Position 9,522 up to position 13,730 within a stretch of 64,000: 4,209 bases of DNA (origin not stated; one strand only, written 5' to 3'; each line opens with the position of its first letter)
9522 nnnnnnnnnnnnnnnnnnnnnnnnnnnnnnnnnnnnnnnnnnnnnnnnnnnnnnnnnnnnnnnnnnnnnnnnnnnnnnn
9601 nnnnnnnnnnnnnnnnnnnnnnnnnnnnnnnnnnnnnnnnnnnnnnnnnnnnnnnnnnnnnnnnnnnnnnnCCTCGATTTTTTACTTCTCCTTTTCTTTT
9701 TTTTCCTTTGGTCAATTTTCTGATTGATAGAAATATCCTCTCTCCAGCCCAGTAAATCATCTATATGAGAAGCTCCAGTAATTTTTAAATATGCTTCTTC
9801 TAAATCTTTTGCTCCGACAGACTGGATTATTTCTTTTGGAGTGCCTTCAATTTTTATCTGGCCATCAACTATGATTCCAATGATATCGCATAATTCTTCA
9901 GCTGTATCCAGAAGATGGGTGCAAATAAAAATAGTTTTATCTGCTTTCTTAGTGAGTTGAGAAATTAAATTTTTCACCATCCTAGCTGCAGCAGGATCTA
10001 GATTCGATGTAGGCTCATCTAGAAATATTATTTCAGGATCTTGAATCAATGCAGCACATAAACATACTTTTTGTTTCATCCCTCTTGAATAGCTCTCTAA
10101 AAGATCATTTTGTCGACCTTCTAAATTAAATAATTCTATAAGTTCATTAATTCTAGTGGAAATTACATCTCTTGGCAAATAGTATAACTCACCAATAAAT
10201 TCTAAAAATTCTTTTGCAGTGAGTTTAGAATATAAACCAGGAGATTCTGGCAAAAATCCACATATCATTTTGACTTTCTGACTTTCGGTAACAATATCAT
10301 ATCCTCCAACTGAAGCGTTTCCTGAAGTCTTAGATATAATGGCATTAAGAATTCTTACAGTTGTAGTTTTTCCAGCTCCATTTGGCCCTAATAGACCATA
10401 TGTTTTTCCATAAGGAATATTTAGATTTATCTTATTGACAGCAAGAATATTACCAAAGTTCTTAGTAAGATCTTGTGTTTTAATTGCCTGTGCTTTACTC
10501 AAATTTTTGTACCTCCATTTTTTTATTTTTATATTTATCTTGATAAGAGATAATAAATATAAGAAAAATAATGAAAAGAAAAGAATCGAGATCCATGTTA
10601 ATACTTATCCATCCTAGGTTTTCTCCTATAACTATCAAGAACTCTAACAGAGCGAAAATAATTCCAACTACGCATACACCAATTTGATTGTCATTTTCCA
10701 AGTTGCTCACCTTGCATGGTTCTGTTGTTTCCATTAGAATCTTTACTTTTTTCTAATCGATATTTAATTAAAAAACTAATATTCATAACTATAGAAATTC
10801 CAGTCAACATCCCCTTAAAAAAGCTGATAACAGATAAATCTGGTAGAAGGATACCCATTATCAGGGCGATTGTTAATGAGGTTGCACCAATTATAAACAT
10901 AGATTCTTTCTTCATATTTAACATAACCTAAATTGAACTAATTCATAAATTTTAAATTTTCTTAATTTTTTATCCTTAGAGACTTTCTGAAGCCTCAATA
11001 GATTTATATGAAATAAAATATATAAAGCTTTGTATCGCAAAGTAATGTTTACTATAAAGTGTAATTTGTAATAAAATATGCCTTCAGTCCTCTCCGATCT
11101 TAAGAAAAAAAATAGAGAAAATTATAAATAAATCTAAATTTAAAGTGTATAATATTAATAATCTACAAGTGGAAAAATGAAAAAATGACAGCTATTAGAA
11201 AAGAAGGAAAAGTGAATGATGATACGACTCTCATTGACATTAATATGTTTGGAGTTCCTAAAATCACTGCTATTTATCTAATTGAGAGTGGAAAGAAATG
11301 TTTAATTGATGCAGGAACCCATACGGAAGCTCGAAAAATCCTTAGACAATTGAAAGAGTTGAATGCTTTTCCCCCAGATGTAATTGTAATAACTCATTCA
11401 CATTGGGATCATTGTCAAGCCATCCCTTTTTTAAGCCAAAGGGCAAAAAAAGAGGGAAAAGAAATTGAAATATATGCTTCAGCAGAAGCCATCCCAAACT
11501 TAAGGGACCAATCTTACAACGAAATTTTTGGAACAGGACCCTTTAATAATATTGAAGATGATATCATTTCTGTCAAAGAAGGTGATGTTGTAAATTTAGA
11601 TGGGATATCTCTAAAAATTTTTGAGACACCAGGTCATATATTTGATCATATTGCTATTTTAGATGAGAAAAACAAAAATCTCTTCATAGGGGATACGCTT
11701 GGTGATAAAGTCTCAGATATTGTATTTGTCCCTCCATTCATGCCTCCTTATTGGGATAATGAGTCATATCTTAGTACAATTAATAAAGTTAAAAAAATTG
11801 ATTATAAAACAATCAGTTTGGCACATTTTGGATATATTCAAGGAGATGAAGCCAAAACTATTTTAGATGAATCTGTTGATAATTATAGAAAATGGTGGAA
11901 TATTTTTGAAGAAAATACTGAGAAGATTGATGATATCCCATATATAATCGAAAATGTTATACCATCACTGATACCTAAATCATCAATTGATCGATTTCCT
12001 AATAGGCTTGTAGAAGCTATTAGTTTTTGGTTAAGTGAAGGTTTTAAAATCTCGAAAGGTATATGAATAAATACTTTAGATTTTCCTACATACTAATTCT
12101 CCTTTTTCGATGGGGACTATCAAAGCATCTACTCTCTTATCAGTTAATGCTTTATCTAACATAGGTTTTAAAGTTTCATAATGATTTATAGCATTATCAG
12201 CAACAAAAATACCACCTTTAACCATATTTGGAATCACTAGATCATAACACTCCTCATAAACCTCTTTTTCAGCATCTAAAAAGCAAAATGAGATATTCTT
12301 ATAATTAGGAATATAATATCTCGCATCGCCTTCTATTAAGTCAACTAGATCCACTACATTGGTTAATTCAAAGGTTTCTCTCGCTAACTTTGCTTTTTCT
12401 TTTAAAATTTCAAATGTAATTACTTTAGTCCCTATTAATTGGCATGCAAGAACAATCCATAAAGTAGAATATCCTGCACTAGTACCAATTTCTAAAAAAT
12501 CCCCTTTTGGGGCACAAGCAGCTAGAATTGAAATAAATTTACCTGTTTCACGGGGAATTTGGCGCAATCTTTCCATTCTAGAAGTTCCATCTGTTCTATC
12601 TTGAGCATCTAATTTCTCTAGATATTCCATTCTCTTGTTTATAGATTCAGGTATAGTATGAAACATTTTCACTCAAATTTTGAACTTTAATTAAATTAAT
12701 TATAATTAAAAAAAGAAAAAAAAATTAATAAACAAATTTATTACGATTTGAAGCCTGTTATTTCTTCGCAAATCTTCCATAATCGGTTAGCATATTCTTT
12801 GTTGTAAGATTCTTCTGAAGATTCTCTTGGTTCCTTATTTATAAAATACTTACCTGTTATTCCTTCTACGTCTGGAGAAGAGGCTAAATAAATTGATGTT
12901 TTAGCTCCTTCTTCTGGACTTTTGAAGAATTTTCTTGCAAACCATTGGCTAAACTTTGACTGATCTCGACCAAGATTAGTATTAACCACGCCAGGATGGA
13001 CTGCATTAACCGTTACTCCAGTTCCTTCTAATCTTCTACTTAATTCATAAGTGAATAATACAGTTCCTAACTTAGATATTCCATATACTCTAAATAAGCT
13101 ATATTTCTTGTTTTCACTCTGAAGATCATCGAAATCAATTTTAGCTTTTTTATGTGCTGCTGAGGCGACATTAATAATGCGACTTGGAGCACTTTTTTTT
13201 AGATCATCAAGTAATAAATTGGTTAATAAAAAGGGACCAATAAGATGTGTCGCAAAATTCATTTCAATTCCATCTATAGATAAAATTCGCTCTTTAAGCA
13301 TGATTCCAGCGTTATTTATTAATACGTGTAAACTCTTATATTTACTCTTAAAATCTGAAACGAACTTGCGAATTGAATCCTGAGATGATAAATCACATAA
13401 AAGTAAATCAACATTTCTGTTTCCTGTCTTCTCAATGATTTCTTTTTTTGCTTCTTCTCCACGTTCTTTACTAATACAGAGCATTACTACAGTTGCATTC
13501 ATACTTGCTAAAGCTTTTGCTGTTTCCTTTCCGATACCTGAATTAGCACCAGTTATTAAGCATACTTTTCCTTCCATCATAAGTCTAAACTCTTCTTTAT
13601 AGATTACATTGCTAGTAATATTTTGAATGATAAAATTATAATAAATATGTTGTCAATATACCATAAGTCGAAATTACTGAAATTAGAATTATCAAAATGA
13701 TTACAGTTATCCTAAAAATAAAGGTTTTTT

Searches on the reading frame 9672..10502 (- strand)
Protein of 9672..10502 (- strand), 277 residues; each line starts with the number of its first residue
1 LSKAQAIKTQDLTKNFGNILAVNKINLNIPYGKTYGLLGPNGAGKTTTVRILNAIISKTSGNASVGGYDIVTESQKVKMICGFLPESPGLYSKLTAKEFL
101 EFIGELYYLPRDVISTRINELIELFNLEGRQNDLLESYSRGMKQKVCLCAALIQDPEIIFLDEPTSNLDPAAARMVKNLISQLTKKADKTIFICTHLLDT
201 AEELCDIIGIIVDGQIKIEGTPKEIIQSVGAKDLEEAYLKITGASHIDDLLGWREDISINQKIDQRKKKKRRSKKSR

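Call 47: search_protein_families(library=pfam, proteins=[window:9672-10502:-], max_evalue=0.0001)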
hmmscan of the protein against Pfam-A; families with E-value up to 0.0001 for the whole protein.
window:9672-10502:- (277 aa): 3 families
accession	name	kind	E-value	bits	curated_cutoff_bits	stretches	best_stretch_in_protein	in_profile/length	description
PF00005.33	ABC_tran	-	2.4e-26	93.4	25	1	23-166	2-137/137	ABC transporter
PF13304.12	AAA_21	-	5.9e-13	50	27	1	121-196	221-298/304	AAA domain, putative AbiEii toxin, Type IV TA system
PF13166.12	AAA_13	-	2.1e-06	27.2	36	0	153-198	524-571/713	AAA domain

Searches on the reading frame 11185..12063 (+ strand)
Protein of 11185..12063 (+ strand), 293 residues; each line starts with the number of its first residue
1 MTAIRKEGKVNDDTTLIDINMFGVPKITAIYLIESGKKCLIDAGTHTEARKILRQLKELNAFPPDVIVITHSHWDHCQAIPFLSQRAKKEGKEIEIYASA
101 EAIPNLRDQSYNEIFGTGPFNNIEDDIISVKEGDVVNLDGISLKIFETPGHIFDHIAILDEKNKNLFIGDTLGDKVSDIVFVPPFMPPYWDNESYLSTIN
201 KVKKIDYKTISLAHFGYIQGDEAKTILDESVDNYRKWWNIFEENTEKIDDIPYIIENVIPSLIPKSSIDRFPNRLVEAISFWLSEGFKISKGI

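Call 47: search_protein_families(library=pfam, proteins=[window:11185-12063:+], max_evalue=0.0001)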
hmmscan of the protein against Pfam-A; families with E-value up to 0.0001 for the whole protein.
window:11185-12063:+ (293 aa): 2 families
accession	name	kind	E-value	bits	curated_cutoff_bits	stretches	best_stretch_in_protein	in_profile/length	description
PF00753.33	Lactamase_B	-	4.4e-23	82.7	22.7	1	27-214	5-196/196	Metallo-beta-lactamase superfamily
PF12706.13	Lactamase_B_2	-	1.9e-09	37.9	27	1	40-182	4-140/200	Beta-lactamase superfamily domain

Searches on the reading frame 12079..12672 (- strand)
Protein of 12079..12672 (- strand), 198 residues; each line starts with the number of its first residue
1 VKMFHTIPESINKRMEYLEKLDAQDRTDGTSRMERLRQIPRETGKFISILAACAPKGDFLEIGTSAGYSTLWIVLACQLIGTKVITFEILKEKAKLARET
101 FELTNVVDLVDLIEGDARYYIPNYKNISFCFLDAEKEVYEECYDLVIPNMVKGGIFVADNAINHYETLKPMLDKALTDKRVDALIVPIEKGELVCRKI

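Call 47: search_protein_families(library=pfam, proteins=[window:12079-12672:-], max_evalue=0.0001)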
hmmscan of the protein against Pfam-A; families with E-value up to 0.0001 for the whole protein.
window:12079-12672:- (198 aa): 2 families
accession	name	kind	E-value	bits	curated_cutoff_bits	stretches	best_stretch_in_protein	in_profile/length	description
PF01596.23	Methyltransf_3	-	2.4e-17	63.3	22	1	16-197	9-203/204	O-methyltransferase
PF13578.12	Methyltransf_24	-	2.3e-09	38.5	26.3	1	60-160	1-104/105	Methyltransferase domain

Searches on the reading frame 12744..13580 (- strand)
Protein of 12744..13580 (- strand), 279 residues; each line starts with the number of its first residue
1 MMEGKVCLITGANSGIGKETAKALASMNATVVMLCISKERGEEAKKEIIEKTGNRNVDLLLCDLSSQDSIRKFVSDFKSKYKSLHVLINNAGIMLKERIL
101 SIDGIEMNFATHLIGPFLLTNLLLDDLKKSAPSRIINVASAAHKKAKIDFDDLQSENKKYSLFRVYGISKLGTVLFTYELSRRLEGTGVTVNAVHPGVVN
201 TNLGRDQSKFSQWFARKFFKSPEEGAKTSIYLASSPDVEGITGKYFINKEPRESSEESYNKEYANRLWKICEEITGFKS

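Call 47: search_protein_families(library=pfam, proteins=[window:12744-13580:-], max_evalue=0.0001)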
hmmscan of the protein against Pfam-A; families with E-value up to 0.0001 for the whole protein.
window:12744-13580:- (279 aa): 3 families
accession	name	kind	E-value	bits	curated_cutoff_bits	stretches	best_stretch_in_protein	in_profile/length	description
PF00106.31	adh_short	-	3.3e-38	131.6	26.6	1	5-208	1-191/195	short chain dehydrogenase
PF13561.12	adh_short_C2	-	2e-29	103.3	27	1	11-245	1-228/236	Enoyl-(Acyl carrier protein) reductase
PF08659.16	KR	-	1.3e-09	38.7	22.6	1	7-103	3-101/180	KR domain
